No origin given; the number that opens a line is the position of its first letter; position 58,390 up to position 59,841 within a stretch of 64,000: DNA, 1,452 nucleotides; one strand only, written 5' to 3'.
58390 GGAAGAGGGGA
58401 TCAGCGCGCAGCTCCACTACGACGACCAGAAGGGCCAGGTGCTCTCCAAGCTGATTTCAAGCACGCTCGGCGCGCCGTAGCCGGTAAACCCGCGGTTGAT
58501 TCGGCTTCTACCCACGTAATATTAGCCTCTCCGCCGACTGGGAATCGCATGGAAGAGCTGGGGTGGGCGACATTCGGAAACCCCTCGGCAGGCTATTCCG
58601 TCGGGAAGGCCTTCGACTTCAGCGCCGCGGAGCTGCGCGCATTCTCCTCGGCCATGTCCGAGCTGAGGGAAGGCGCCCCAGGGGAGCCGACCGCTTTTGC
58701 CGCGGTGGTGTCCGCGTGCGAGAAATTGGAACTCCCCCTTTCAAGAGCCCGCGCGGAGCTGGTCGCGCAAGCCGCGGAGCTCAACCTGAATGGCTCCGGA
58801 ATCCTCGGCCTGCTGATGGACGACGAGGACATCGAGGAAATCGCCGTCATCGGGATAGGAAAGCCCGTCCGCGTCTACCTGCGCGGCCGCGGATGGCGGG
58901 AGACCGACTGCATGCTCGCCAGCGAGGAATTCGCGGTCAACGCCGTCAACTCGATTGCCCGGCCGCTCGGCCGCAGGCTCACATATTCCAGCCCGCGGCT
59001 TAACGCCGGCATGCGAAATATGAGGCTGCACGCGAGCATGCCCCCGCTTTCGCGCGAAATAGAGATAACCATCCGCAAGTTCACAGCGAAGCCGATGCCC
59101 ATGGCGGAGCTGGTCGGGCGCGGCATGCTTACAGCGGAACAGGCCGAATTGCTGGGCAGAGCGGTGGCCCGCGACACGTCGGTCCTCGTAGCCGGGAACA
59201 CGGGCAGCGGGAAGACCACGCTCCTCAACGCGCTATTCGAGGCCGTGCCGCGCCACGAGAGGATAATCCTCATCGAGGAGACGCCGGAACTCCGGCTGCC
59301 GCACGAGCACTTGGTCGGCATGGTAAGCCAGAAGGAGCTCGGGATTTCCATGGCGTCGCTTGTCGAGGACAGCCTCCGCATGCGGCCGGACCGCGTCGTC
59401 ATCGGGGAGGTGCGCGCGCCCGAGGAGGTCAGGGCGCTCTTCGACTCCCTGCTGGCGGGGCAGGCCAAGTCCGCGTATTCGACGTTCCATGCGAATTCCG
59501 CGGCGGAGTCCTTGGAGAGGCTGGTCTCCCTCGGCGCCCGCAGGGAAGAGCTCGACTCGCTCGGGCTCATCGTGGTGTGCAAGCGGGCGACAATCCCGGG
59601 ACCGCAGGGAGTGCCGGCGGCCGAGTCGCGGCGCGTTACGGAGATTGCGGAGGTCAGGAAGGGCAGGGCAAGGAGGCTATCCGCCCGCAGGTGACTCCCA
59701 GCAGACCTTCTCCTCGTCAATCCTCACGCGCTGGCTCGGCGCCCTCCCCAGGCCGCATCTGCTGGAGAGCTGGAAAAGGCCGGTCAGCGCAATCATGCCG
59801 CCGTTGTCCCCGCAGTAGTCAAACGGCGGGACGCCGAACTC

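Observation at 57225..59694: Secretion-type ATPase preceded by two tandem paralogous small membrane proteins of an unrecognised family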

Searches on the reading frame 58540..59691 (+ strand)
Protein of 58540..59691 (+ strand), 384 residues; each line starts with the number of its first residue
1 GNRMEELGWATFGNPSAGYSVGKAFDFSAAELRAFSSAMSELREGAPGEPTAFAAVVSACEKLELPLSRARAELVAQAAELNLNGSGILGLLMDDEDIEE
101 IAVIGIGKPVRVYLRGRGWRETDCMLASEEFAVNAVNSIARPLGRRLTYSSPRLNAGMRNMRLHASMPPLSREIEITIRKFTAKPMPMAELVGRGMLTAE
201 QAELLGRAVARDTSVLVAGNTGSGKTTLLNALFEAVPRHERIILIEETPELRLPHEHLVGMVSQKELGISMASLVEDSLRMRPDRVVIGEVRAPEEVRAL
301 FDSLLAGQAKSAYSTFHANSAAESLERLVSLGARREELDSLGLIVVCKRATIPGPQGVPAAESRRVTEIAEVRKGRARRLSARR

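Call 4: search_protein_families(library=pfam, proteins=[window:58540-59691:+], max_evalue=1)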
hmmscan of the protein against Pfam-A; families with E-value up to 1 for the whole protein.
window:58540-59691:+ (384 aa): 33 families (the best 25 are shown)
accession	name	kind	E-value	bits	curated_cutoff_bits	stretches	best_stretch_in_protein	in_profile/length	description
PF00437.27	T2SSE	-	1.1e-36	126.8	24.9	1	158-346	89-273/370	Type II/IV secretion system protein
PF13191.12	AAA_16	-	6e-09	37.1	32.6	1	190-334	1-129/167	AAA ATPase domain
PF06414.18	Zeta_toxin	-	0.00024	21.1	22.3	1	211-258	15-61/199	Zeta toxin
PF00005.33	ABC_tran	-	0.00025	22.1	25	1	211-292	10-80/137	ABC transporter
PF13401.12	AAA_22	-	0.00033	21.4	27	1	212-305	5-55/130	AAA domain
PF13604.12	AAA_30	-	0.00057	20.1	27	1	197-239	2-45/191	AAA domain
PF00158.32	Sigma54_activat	-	0.0011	19.1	20.2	1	198-241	8-51/168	Sigma-54 interaction domain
PF13555.12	AAA_29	-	0.0012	18.9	27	1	212-232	22-42/61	P-loop containing region of AAA domain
PF02492.25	cobW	-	0.0022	18.1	20.7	1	215-246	3-34/180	CobW/HypB/UreG, nucleotide-binding domain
PF12775.13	AAA_7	-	0.0027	17.7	25.8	1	198-240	19-61/181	P-loop containing dynein motor region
PF01580.24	FtsK_SpoIIIE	-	0.0044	16.9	24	1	213-232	40-59/221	FtsK/SpoIIIE family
PF13476.12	AAA_23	-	0.0085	17.2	27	1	215-232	22-39/201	AAA domain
PF25199.1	nSTAND_NTPase5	-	0.01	16.1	34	1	210-247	39-78/145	Novel STAND NTPase 5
PF00735.24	Septin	-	0.012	15.3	26.2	1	214-241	6-33/280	Septin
PF02367.23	TsaE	-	0.015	15.7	26.6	1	199-236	8-45/128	Threonylcarbamoyl adenosine biosynthesis protein TsaE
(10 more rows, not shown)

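Call 6: search_protein_families(library=ncbifam, proteins=[window:58540-59691:+], max_evalue=1)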
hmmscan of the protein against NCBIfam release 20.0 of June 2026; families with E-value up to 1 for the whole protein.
window:58540-59691:+ (384 aa): 61 families (the best 25 are shown)
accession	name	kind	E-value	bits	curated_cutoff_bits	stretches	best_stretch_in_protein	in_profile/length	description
TIGR03819.1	heli_sec_ATPase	hypoth_equivalog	8.2e-52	176.5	373.15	1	67-333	33-302/340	TadA family conjugal transfer-associated ATPase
TIGR02782.1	TrbB_P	equivalog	8.6e-38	130.3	304.55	1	91-373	16-294/303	P-type conjugative transfer ATPase TrbB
TIGR02788.1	VirB11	equivalog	4e-37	127.9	249.95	2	201-337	133-271/308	P-type DNA transfer ATPase VirB11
NF010469.0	PRK13894.1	subfamily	1.8e-32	113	508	1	132-338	67-274/320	conjugal transfer ATPase TrbB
NF058587.1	archaellum_moto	equivalog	5.4e-31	107.9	550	1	58-330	119-395/527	archaellum flagellar ATPase motor FlaI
NF010407.0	PRK13833.1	subfamily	6.9e-26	91.4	499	1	136-334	66-265/323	conjugal transfer protein TrbB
NF010425.0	PRK13851.1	equivalog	6.2e-22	77.9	461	1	203-331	153-283/344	type IV secretion system protein VirB11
NF053672.1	bindosome_BasE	exception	1.9e-21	76.4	1000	1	89-335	141-395/512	bindosome assembly system ATPase subunit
NF010475.0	PRK13900.1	equivalog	8.3e-21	74.4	389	1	202-328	150-279/333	type IV secretion system ATPase VirB11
NF041000.1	ATPase_ComGA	equivalog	1.1e-20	73.8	300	1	190-347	109-261/267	competence type IV pilus ATPase ComGA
TIGR01420.1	pilT_fam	subfamily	5.2e-16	58.8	319.1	1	214-332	124-243/343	PilT/PilU family type 4a pilus ATPase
TIGR02533.1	type_II_gspE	equivalog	1.1e-13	50.7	630.25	1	195-333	226-361/486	type II secretion system ATPase GspE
NF010335.0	PRK13764.1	equivalog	3.8e-13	48.9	340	1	158-330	217-376/613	ATPase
TIGR02524.1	dot_icm_DotB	equivalog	6.4e-13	48.6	463.3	1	174-366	103-293/358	Dot/Icm type IV secretion system ATPase DotB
TIGR02538.1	type_IV_pilB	equivalog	2.9e-12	46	675.65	1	200-345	303-446/564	type IV-A pilus assembly ATPase PilB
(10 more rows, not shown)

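Call 9: search_protein_families(library=phrogs, proteins=[window:58540-59691:+], max_evalue=1)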
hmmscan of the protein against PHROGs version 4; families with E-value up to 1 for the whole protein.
window:58540-59691:+ (384 aa): 25 families
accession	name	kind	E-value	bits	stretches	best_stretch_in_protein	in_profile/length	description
phrog_26606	-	unknown function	9.5e-18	65.3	1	215-349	135-265/323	-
phrog_19065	-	unknown function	4.2e-12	46.5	1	200-338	218-365/522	-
phrog_325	-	DNA, RNA and nucleotide metabolism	0.0011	18.3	1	186-237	460-515/986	Dda-like helicase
phrog_2666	-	head and packaging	0.0017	18.1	1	209-256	318-366/555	terminase large subunit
phrog_800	-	head and packaging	0.0053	16.4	1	208-244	28-64/511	terminase small subunit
phrog_6891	-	other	0.0072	17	1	200-243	31-73/310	ATPase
phrog_7998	-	unknown function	0.021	15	1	189-239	17-67/339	-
phrog_2392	-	moron, auxiliary metabolic gene and host takeover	0.024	14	1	209-235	504-530/726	ABC transporter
phrog_293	-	moron, auxiliary metabolic gene and host takeover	0.09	11.7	1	215-266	166-220/1058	ABC transporter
phrog_14719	-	unknown function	0.095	11.7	1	211-235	298-322/833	-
phrog_16468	-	unknown function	0.1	12.7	1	214-236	40-62/328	-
phrog_2116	-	unknown function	0.11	13.4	1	194-232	9-48/82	-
phrog_296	-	integration and excision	0.11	12.2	1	200-248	306-350/626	DNA transposition protein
phrog_1156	-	DNA, RNA and nucleotide metabolism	0.12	11.9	1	204-237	550-583/855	DNA primase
phrog_1815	-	other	0.13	13.5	1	214-237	5-28/197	guanylate kinase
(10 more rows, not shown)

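Call 33: search_solved_structures(query=window:58549-59691:+, max_evalue=0.001, show_alignments=1)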
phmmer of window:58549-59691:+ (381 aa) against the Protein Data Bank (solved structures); distinct sequences matched with E-value up to 0.001: 35.
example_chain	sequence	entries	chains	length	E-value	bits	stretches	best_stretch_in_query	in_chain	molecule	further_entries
2oap_1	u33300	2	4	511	1.3e-31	113.2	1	81-327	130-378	Type II secretion system protein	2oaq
8rkd_E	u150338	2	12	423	2.5e-29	105.7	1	62-328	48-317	Pilus assembly ATPase CpaF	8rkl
8rjf_A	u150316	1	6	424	2.5e-29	105.7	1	62-328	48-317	Pilus assembly ATPase CpaF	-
9e24_A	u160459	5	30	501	3e-29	105.4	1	62-328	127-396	CpaF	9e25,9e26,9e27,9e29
4ii7_A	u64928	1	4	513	1.4e-23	86.8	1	84-327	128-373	FlaI ATPase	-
4ihq_A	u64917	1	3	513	9.2e-23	84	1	84-327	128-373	FlaI ATPase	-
1g6o_A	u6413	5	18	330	2.8e-19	72.6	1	93-331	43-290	CAG-ALPHA | virB11 homolog | Cag-alfa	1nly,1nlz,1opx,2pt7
6bge_A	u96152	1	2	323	2.8e-19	72.6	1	145-331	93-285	VirB11-like protein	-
2gza_A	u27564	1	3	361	4.5e-17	65.3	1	198-328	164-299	Type IV secretion system protein VirB11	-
10my_A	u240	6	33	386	6.4e-14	55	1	202-333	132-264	PilT/PilU family type 4a pilus ATPase | Twitching motility protein PilT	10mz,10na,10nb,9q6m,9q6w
6ojx_A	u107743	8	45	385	4.6e-13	52.2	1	211-328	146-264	Twitching motility pilus retraction ATPase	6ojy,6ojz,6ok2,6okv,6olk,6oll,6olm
5fl3_A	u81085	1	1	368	1.2e-12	50.7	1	205-329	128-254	PILI RETRACTION PROTEIN PILT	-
5zfq_A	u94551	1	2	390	3.5e-12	49.2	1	211-328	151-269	Twitching motility pilus retraction protein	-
6geb_A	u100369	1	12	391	1e-10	44.4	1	170-363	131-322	DotB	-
9n32_A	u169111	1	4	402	5.3e-10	42.1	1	205-354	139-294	PilU protein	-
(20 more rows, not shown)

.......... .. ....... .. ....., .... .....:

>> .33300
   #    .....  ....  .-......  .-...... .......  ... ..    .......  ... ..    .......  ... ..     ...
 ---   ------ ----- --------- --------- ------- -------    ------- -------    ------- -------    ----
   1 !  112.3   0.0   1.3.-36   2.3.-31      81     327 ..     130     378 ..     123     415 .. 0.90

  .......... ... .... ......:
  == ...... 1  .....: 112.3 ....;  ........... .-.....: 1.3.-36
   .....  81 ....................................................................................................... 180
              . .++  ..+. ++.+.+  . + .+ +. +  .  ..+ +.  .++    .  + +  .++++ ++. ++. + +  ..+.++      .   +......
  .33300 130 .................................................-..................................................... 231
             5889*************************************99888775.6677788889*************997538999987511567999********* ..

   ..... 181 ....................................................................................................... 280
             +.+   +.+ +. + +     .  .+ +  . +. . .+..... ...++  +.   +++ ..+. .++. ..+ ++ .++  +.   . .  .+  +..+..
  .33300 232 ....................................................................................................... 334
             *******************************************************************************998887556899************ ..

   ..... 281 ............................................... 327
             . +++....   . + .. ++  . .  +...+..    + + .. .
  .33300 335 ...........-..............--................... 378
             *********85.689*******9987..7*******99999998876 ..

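Call 34: find_homologous_proteins(query=window:58549-59691:+, max_evalue=1e-20)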
Query window:58549-59691:+ (381 aa): 5856 proteins with E <= 1e-20 among 8000 candidates; the best 120 are listed.
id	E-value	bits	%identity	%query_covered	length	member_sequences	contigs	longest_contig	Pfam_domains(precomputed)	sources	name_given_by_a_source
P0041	4.8e-238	807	100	100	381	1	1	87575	PF00437.27,PF13191.13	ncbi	ncbi:MAG: ATPase, T2SS/T4P/T4SS family [Candidatus Micrarchaeota archaeon]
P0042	3.1e-139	482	61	99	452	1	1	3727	PF00437.27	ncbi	-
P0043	7.4e-126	438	59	97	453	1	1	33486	PF00437.27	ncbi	ncbi:MAG: ATPase, T2SS/T4P/T4SS family [Candidatus Micrarchaeota archaeon]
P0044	1.7e-102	361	51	95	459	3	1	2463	PF00437.27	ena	-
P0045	3.7e-102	360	48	99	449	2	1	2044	PF00437.27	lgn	-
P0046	9.6e-102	359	48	98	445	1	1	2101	PF00437.27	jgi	jgi:flagellar protein FlaI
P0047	7.2e-101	356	47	97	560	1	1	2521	PF00437.27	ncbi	-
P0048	1.4e-100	355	50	99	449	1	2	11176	PF00437.27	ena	-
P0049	3.6e-99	350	50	87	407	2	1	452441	PF00437.27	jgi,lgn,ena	-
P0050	4.2e-99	350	49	99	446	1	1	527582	PF00437.27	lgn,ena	-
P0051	1.1e-98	349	47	97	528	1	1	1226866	PF00437.27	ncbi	-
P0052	5.3e-97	343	54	85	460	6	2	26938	PF00437.27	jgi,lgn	jgi:flagellar protein FlaI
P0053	8.7e-97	342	46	96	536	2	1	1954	PF00437.27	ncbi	ncbi:MAG: ATPase, T2SS/T4P/T4SS family, partial [Candidatus Norongarragalinales archaeon]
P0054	3.7e-96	340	46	100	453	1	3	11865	PF00437.27,PF13191.13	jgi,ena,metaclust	metaclust:\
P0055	5.8e-96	340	46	97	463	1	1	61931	PF00437.27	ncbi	ncbi:MAG: ATPase, T2SS/T4P/T4SS family [Candidatus Micrarchaeota archaeon]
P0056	8.8e-96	339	45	100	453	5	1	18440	PF00437.27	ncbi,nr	ncbi:Type II/IV secretion system protein [Candidatus Norongarragalina meridionalis]|nr:Type II/IV se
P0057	9.3e-96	339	53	84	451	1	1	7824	PF00437.27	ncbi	-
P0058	8.5e-95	336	46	97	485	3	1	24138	PF00437.27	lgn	-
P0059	1.0e-94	336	51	86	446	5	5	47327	PF00437.27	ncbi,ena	-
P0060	1.1e-94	335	45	97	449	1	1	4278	PF00437.27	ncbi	ncbi:MAG: ATPase, T2SS/T4P/T4SS family [Candidatus Micrarchaeota archaeon]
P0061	2.1e-94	335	54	84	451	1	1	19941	PF00437.27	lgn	-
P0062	3.4e-94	334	47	98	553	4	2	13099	PF00437.27,PF00037.33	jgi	jgi:flagellar protein FlaI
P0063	4.1e-94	334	42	97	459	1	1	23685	PF00437.27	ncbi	-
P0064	8.6e-94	332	47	95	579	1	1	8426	PF00437.27,PF25160.2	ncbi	-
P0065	9.1e-94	332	46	99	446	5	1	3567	PF00437.27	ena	-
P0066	9.5e-94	332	47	100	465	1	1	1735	PF00437.27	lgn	-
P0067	2.5e-93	331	46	93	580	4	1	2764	PF00437.27,PF27713.1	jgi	-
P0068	3.5e-93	330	48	84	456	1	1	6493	PF00437.27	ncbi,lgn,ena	-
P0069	4.5e-93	330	47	99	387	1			PF00437.27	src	-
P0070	5.0e-93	330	46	98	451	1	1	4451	PF00437.27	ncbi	-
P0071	5.5e-93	330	48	96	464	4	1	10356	PF00437.27,PF13191.13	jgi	-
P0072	4.6e-92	327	50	82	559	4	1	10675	PF00437.27,PF12797.13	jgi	-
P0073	4.9e-92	327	45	97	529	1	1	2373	PF00437.27,PF00037.33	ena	-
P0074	4.9e-92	327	45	97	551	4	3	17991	PF00437.27,PF00037.33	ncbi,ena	-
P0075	6.0e-92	326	53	71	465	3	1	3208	PF00437.27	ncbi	-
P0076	7.8e-92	326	52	83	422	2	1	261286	PF00437.27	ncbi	-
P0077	1.0e-91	326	47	98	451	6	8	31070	PF00437.27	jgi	-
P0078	1.0e-91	326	46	97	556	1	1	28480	PF00437.27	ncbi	-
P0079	1.3e-91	325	50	81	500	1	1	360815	PF00437.27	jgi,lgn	jgi:Flp pilus assembly CpaF family ATPase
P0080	1.4e-91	325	47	95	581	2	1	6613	PF00437.27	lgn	-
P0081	1.6e-91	325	45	99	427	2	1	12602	PF00437.27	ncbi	ncbi:MAG: ATPase, T2SS/T4P/T4SS family, partial [Candidatus Micrarchaeota archaeon]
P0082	1.7e-91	325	48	88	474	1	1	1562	PF00437.27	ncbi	-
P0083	1.7e-91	325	46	97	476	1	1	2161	PF00437.27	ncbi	-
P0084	2.2e-91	325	46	97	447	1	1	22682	PF00437.27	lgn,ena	-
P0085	2.6e-91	324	46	93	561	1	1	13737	PF00437.27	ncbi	ncbi:MAG: ATPase, T2SS/T4P/T4SS family [Candidatus Micrarchaeota archaeon]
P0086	3.8e-91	324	48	98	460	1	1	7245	PF00437.27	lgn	-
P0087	5.8e-91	323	49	86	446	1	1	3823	PF00437.27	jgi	jgi:Flp pilus assembly CpaF family ATPase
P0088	8.4e-91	323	46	93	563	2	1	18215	PF00437.27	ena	-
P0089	1.2e-90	322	46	94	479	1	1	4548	PF00437.27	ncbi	-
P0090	1.3e-90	322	43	97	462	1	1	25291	PF00437.27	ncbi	ncbi:MAG: ATPase, T2SS/T4P/T4SS family [Candidatus Micrarchaeota archaeon]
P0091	1.3e-90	322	45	99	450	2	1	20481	PF00437.27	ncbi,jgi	-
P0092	1.3e-90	322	46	98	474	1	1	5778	PF00437.27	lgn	-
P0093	1.4e-90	322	47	84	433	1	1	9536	PF00437.27,PF13401.13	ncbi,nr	ncbi:CpaF family protein, partial [Candidatus Micrarchaeota archaeon]|nr:CpaF family protein [Candid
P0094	1.5e-90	322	43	97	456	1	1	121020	PF00437.27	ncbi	-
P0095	2.5e-90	321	46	93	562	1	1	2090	PF00437.27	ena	-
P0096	2.7e-90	321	46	99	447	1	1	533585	PF00437.27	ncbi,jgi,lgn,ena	ncbi:MAG: ATPase, T2SS/T4P/T4SS family [Candidatus Micrarchaeia archaeon]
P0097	4.5e-90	320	47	97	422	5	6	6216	PF00437.27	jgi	-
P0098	6.2e-90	320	44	97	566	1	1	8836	PF00437.27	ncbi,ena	-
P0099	1.3e-89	319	48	83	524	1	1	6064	PF00437.27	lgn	-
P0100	2.0e-89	318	45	93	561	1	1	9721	PF00437.27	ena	-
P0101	2.2e-89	318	45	99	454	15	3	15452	PF00437.27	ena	-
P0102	3.8e-89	317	43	97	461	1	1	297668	PF00437.27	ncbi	-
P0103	4.1e-89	317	50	87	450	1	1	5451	PF00437.27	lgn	-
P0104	4.9e-89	317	44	97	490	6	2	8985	PF00437.27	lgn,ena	-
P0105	2.3e-88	315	51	84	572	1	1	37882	PF00437.27,PF12837.13,PF00037.33,PF12838.13,PF25160.2,PF13187.12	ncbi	-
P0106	3.8e-88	314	46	91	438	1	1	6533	PF00437.27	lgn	-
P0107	4.2e-88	314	46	96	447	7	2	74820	PF00437.27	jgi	jgi:Flp pilus assembly CpaF family ATPase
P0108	4.6e-88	314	46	93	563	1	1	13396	PF00437.27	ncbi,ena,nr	ncbi:TPA: Flp pilus assembly complex ATPase component TadA [Candidatus Micrarchaeota archaeon]|nr:Fl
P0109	1.1e-87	312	46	99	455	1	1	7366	PF00437.27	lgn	-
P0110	1.4e-87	312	44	96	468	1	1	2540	PF00437.27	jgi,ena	-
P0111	1.9e-87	312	43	97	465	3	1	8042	PF00437.27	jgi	jgi:flagellar protein FlaI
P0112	3.4e-87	311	49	86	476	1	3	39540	PF00437.27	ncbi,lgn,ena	ncbi:MAG: ATPase, T2SS/T4P/T4SS family [Candidatus Micrarchaeota archaeon]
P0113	1.0e-86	309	49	87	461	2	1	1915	PF00437.27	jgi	-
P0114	2.1e-86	308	45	96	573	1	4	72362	PF00437.27,PF12837.13,PF00037.33,PF12838.13,PF25160.2,PF13187.12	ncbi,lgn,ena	-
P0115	2.8e-86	308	44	99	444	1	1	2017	PF00437.27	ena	-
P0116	3.0e-86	308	48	82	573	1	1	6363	PF00437.27,PF00037.33,PF12838.13,PF13187.12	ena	-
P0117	3.1e-86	308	46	99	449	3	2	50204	PF00437.27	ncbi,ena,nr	ncbi:hypothetical protein AUJ14_02120 [Candidatus Micrarchaeota archaeon CG1_02_55_22]|nr:MAG: hypot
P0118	4.3e-86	307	53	81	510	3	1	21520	PF00437.27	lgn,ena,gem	-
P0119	6.5e-86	307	48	84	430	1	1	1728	PF00437.27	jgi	jgi:Flp pilus assembly CpaF family ATPase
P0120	6.8e-86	307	45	96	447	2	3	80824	PF00437.27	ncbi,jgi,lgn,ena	-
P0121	1.2e-85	306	45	96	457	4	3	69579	PF00437.27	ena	-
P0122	1.4e-85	305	48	84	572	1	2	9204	PF00437.27,PF12797.13,PF12837.13,PF00037.33,PF12838.13,PF25160.2,PF13237.12,PF13187.12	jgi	-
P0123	1.5e-85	305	45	96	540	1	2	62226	PF00437.27,PF12837.13,PF13247.12,PF13484.12,PF12838.13,PF13534.12,PF12800.13,PF12797.13,PF00037.33,PF25160.2,PF13237.12,PF13187.12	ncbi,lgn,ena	-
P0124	1.7e-85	305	49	82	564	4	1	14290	PF00437.27,PF00037.33,PF12838.13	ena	-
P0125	3.0e-85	304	43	98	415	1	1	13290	PF00437.27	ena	-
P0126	3.1e-85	304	43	99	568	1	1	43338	PF14697.12,PF00437.27,PF12837.13,PF13247.12,PF00037.33,PF12838.13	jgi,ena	-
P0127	4.5e-85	304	50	83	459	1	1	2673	PF00437.27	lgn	-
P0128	5.8e-85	303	46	96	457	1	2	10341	PF00437.27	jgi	-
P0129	1.2e-84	302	41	99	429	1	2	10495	PF00437.27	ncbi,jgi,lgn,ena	-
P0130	1.6e-84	302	42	98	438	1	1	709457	PF00437.27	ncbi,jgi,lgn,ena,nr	ncbi:Flp pilus assembly complex ATPase component TadA [Candidatus Micrarchaeota archaeon]|nr:Flp pil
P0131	2.1e-84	302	45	96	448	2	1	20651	PF00437.27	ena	-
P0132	2.4e-84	301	48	84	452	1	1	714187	PF00437.27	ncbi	ncbi:MAG: ATPase, T2SS/T4P/T4SS family [Candidatus Norongarragalinales archaeon]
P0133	3.1e-84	301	47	84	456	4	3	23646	PF00437.27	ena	-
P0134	4.1e-84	301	45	96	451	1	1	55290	PF00437.27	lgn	-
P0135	5.3e-84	300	45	96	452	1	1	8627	PF00437.27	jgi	jgi:Flp pilus assembly CpaF family ATPase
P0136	9.9e-84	299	44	96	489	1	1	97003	PF00437.27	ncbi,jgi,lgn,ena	ncbi:MAG: type II/IV secretion system ATPase subunit [Candidatus Micrarchaeia archaeon]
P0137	1.4e-83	299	44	97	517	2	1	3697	PF00437.27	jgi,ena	-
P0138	2.3e-83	298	49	88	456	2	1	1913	PF00437.27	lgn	-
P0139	2.8e-83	298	50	78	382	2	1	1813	PF00437.27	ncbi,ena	-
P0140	2.9e-83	298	42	98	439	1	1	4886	PF00437.27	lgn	-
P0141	3.0e-83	298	48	85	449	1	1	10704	PF00437.27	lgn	-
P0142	3.3e-83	298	43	99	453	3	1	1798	PF00437.27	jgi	-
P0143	4.6e-83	297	43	96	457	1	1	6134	PF00437.27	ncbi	ncbi:MAG: ATPase, T2SS/T4P/T4SS family [Candidatus Anstonellaceae archaeon]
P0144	7.2e-83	297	44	96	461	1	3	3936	PF00437.27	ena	-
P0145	7.2e-83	297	47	87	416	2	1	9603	PF00437.27,PF13191.13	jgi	-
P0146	1.2e-82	296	45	96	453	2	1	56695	PF00437.27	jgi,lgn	-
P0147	1.4e-82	296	49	80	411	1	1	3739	PF00437.27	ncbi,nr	ncbi:Type II/IV secretion system protein [uncultured archaeon]|nr:Type II/IV secretion system protei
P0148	1.4e-82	296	51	77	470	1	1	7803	PF00437.27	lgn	-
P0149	1.5e-82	296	44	96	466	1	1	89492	PF00437.27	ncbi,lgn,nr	ncbi:MAG: ATPase, T2SS/T4P/T4SS family [Candidatus Micrarchaeota archaeon]|nr:ATPase, T2SS/T4P/T4SS 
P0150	2.3e-82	295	43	96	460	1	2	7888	PF00437.27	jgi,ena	-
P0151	2.5e-82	295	44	96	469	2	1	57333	PF00437.27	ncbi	ncbi:MAG: type II/IV secretion system ATPase subunit [Candidatus Micrarchaeia archaeon]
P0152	3.5e-82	294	44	96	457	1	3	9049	PF00437.27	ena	-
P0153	5.1e-82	294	43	96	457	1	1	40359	PF00437.27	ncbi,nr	ncbi:MAG: ATPase, T2SS/T4P/T4SS family [Candidatus Micrarchaeota archaeon]|nr:ATPase, T2SS/T4P/T4SS 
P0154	5.6e-82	294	43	96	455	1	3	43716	PF00437.27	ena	-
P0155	5.9e-82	294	43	96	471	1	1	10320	PF00437.27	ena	-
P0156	6.4e-82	293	41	98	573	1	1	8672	PF14697.12,PF00437.27,PF12797.13,PF12837.13,PF00037.33,PF12838.13,PF25160.2,PF13237.12,PF13187.12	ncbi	ncbi:MAG: ATPase, T2SS/T4P/T4SS family [Candidatus Micrarchaeota archaeon]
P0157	7.0e-82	293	43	97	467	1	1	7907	PF00437.27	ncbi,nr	ncbi:MAG: ATPase, T2SS/T4P/T4SS family [Candidatus Micrarchaeota archaeon]|nr:ATPase, T2SS/T4P/T4SS 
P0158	8.1e-82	293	44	96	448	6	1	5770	PF00437.27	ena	-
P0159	8.9e-82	293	44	96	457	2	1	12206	PF00437.27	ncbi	ncbi:MAG: type II/IV secretion system ATPase subunit [Candidatus Micrarchaeia archaeon]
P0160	1.6e-81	292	47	83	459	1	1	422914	PF00437.27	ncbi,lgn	-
